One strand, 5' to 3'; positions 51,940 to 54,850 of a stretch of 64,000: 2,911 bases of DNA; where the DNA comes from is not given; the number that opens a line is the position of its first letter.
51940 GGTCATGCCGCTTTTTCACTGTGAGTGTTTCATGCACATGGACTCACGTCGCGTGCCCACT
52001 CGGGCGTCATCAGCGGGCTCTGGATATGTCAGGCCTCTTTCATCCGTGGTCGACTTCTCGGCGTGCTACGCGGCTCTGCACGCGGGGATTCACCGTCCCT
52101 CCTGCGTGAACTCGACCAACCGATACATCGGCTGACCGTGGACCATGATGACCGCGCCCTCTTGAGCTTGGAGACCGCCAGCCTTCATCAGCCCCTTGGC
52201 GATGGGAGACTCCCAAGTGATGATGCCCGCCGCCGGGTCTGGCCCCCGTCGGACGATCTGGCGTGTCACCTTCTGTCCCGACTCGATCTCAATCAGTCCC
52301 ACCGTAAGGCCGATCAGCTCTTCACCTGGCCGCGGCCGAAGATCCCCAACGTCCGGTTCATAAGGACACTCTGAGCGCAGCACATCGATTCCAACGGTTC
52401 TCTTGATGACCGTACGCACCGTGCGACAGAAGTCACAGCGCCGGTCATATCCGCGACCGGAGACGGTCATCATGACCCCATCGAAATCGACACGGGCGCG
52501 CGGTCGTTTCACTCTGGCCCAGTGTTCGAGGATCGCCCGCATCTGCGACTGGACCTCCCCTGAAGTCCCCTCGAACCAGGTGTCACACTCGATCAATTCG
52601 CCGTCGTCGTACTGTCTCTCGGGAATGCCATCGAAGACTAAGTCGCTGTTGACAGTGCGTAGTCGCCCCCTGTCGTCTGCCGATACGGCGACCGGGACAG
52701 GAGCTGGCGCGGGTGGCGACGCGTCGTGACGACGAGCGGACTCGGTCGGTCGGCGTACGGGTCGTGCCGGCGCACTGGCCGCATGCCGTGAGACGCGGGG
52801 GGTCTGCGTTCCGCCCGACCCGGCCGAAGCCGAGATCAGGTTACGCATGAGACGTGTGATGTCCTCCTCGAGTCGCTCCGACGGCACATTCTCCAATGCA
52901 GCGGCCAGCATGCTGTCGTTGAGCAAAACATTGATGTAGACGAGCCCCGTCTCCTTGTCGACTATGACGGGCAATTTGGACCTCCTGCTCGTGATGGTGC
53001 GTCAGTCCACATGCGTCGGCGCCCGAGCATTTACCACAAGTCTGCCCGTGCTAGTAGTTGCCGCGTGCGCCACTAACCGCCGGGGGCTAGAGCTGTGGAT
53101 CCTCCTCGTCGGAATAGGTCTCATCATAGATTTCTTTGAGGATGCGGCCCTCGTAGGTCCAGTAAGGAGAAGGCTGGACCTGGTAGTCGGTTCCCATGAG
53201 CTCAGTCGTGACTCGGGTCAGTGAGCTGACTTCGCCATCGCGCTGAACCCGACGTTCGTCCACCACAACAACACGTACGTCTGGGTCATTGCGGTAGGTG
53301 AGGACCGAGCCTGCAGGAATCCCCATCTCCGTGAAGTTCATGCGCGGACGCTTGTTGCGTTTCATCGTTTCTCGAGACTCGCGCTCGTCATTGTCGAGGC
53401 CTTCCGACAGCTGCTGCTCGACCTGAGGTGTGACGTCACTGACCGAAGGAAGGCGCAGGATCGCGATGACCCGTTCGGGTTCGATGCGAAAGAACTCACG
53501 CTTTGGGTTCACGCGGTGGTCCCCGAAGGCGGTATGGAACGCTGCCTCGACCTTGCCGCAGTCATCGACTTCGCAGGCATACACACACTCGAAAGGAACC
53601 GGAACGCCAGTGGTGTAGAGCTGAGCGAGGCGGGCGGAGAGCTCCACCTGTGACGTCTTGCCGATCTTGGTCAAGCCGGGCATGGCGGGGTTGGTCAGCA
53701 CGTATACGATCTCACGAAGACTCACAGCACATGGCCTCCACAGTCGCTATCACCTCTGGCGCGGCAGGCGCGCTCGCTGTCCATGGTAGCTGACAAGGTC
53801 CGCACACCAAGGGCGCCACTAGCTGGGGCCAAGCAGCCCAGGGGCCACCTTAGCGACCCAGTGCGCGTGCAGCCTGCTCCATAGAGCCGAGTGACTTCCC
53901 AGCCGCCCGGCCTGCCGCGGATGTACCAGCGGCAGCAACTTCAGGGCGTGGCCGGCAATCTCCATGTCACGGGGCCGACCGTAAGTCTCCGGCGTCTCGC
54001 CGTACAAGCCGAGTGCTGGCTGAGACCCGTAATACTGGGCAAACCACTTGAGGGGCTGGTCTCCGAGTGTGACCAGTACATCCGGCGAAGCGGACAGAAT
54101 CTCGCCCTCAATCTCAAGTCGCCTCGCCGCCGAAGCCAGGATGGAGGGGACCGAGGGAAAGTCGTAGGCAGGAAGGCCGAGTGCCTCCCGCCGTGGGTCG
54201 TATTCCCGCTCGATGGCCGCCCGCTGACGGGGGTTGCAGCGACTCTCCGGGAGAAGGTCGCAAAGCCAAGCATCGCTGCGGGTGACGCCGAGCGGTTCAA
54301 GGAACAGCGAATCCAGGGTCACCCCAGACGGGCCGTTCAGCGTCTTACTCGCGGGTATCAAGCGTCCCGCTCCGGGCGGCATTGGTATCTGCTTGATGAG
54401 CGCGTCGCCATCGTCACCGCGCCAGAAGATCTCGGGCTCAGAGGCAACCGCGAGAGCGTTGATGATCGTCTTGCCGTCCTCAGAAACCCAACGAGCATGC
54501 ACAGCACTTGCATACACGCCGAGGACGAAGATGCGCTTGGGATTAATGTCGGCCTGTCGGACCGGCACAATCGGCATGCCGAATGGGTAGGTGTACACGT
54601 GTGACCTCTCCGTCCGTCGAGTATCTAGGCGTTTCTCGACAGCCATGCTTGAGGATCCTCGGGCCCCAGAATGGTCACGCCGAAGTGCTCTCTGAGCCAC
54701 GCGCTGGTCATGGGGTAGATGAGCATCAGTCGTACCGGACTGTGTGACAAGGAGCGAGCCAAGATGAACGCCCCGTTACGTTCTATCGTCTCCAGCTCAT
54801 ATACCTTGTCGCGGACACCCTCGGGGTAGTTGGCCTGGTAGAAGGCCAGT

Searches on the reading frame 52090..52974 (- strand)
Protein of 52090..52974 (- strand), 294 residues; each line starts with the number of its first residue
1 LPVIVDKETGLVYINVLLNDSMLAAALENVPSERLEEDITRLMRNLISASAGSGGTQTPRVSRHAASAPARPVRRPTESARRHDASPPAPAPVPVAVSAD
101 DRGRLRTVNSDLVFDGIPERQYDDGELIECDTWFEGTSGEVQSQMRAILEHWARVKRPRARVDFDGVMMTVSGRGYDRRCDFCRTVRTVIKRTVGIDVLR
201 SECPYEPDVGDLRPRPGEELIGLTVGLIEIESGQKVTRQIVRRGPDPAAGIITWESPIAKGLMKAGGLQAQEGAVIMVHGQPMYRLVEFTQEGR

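Call 17: search_protein_families(library=pfam, proteins=[window:52090-52974:-])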
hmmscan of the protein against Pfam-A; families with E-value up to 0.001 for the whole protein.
window:52090-52974:- (294 aa): 1 family
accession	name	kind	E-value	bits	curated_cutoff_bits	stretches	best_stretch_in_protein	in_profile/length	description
PF01272.25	GreA_GreB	-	3.3e-05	24.2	26.9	1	221-265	8-53/77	Transcription elongation factor, GreA/GreB, C-term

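Call 41: search_protein_families(library=padloc, proteins=[window:52090-52974:-])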
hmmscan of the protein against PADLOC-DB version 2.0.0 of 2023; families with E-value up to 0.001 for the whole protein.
window:52090-52974:- (294 aa): 0 families

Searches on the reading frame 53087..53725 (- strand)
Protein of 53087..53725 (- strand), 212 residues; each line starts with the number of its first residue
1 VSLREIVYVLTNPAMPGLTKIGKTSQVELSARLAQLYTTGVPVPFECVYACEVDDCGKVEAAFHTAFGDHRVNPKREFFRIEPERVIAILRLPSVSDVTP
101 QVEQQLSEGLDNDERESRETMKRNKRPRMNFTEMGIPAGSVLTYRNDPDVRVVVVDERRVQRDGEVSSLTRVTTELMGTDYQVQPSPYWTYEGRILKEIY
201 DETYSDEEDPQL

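Call 17: search_protein_families(library=pfam, proteins=[window:53087-53725:-])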
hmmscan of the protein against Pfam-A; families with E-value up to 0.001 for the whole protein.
window:53087-53725:- (212 aa): 2 families
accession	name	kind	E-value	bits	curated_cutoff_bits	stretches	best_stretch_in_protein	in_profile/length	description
PF10544.15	T5orf172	-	3.2e-17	63.3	20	1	6-91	2-98/101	T5orf172 domain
PF13455.12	MUG113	-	1.8e-16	60.9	22.3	1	20-91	2-71/73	Meiotically up-regulated gene 113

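Call 41: search_protein_families(library=padloc, proteins=[window:53087-53725:-])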
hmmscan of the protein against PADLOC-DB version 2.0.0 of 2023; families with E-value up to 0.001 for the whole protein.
window:53087-53725:- (212 aa): 6 families
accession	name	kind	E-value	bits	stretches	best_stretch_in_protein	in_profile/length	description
PDLC05041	PDC-S57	-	4.6e-81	269.4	1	4-208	5-211/212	-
PDLC05043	PDC-S57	-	5e-49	164.9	1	1-205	1-218/221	-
PDLC05040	PDC-S57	-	1.7e-08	32.6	1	4-127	3-125/229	-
PDLC05042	PDC-S57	-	2.4e-08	31.9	1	6-91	9-97/245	-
PDLC03977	PD-Lambda-1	-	4.7e-07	27.1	1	7-87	358-443/496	-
PDLC03976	PD-Lambda-1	-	2.6e-05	21.3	1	19-84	373-441/491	-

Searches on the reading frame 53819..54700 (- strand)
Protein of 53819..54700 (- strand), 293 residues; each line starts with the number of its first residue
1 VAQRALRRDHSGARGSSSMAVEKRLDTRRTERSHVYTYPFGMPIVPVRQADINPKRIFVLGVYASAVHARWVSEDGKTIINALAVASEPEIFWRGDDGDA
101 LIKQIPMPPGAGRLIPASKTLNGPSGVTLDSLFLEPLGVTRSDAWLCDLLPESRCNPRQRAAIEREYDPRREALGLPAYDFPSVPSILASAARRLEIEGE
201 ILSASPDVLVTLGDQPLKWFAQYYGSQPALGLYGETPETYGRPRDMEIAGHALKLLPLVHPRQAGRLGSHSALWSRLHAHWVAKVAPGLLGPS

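Call 17: search_protein_families(library=pfam, proteins=[window:53819-54700:-])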
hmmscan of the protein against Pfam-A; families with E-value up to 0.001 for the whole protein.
window:53819-54700:- (293 aa): 1 family
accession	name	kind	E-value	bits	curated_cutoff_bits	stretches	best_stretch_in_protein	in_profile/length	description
PF03167.25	UDG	-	0.00021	21.8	24.3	0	122-267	29-124/141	Uracil DNA glycosylase superfamily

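Call 41: search_protein_families(library=padloc, proteins=[window:53819-54700:-])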
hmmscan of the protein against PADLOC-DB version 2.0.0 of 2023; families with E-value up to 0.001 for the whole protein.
window:53819-54700:- (293 aa): 0 families
